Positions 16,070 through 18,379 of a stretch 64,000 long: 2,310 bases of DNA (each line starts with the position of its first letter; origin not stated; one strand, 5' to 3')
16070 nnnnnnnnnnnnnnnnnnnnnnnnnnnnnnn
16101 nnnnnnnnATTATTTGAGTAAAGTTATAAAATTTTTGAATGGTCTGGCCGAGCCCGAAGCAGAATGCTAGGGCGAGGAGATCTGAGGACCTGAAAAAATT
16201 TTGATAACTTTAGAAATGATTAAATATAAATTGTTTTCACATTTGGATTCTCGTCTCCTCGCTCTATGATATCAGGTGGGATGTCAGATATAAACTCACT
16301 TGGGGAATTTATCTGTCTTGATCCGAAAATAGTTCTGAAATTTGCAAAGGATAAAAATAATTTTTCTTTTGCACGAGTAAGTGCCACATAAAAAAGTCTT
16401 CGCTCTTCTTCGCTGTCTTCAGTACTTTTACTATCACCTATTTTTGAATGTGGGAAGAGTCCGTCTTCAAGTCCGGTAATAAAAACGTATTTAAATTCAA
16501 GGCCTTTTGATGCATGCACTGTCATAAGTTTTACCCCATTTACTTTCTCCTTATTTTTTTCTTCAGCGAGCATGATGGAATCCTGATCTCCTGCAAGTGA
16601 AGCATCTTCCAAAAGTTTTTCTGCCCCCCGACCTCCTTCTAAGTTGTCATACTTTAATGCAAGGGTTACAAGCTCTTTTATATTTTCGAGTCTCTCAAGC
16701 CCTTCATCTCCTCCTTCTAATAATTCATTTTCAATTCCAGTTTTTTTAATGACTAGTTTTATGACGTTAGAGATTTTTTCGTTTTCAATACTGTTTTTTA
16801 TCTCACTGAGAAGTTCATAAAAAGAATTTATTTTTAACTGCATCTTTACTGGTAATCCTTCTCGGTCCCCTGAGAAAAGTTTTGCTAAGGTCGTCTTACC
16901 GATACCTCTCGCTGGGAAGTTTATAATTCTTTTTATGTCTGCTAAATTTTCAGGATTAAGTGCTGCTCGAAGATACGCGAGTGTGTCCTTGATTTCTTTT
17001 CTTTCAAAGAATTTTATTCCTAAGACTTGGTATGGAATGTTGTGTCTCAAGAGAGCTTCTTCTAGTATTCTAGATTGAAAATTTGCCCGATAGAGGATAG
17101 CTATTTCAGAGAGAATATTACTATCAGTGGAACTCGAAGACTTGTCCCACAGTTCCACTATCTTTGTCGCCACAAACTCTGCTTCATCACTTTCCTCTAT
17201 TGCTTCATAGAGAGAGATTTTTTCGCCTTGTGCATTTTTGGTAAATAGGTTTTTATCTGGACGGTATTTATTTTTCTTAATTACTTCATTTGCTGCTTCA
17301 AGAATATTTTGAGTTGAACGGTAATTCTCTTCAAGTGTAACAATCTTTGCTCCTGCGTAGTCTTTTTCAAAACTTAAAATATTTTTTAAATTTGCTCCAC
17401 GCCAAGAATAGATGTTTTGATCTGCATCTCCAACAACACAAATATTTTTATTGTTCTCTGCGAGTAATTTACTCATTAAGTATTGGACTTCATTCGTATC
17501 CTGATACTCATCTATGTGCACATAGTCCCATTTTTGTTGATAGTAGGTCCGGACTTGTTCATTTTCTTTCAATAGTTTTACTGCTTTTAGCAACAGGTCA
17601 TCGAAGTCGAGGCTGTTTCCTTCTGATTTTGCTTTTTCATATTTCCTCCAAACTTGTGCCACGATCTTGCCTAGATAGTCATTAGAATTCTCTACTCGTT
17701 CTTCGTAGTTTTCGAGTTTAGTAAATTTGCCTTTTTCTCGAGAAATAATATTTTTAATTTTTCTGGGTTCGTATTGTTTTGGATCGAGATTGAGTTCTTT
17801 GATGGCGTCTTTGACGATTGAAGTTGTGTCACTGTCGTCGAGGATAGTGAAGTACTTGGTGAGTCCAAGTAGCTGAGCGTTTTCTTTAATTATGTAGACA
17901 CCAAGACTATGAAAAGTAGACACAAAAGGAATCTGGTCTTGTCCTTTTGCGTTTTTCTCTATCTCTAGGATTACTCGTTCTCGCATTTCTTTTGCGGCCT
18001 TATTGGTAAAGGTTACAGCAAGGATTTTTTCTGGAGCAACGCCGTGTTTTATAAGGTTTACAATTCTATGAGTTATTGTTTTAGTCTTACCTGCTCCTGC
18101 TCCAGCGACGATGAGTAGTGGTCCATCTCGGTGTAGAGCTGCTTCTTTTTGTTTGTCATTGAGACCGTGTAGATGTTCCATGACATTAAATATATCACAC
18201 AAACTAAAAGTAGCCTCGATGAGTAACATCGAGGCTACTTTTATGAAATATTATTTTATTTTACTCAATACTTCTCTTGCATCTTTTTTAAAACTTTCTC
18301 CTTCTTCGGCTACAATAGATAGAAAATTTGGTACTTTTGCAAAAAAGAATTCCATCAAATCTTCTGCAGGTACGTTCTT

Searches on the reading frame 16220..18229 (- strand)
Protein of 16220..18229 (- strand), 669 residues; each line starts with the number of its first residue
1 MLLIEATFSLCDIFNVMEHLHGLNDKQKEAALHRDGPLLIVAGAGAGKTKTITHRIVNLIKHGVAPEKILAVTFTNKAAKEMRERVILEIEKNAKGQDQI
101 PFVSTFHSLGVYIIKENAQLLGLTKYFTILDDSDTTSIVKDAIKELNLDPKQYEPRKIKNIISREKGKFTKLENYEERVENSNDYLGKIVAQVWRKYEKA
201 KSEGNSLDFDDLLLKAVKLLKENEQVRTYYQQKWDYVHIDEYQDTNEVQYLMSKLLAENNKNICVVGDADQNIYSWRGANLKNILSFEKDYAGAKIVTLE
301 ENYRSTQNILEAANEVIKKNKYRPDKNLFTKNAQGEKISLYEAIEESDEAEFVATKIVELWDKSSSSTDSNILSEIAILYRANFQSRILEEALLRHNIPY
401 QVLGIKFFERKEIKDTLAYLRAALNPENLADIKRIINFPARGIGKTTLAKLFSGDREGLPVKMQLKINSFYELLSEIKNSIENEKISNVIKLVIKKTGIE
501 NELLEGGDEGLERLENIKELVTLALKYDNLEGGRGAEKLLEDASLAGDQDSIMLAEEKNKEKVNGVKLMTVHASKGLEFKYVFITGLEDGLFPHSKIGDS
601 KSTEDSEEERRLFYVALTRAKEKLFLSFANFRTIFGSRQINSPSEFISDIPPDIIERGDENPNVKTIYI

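Call 8: search_protein_families(library=pfam, proteins=[window:16220-18229:-])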
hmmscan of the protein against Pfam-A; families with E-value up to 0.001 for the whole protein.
window:16220-18229:- (669 aa): 9 families
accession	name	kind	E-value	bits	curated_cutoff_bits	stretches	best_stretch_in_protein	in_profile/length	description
PF00580.27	UvrD-helicase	-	1.5e-85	287.7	23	1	23-291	1-270/271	UvrD/REP helicase N-terminal domain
PF13361.12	UvrD_C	-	9.6e-68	229.6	25.6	1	297-629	1-348/350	UvrD-like helicase C-terminal domain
PF13245.12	AAA_19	-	3.9e-23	82.5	25.1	1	29-275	3-132/134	AAA domain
PF13538.12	UvrD_C_2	-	9.2e-12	45.1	27.4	1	602-626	27-51/52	UvrD-like helicase C-terminal domain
PF13604.12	AAA_30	-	9.8e-09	35.7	27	1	23-90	2-70/191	AAA domain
PF01443.25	Viral_helicase1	-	5.1e-08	33.4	21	0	554-625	164-225/228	Viral superfamily 1 RNA helicase core domain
PF13086.12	AAA_11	-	1.8e-06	28.4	27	1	23-269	2-247/257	AAA domain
PF13087.12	AAA_12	-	2.7e-05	24.2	27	0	558-625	133-189/195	AAA domain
PF13173.12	AAA_14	-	3e-05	24.5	27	0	191-267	20-97/129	AAA domain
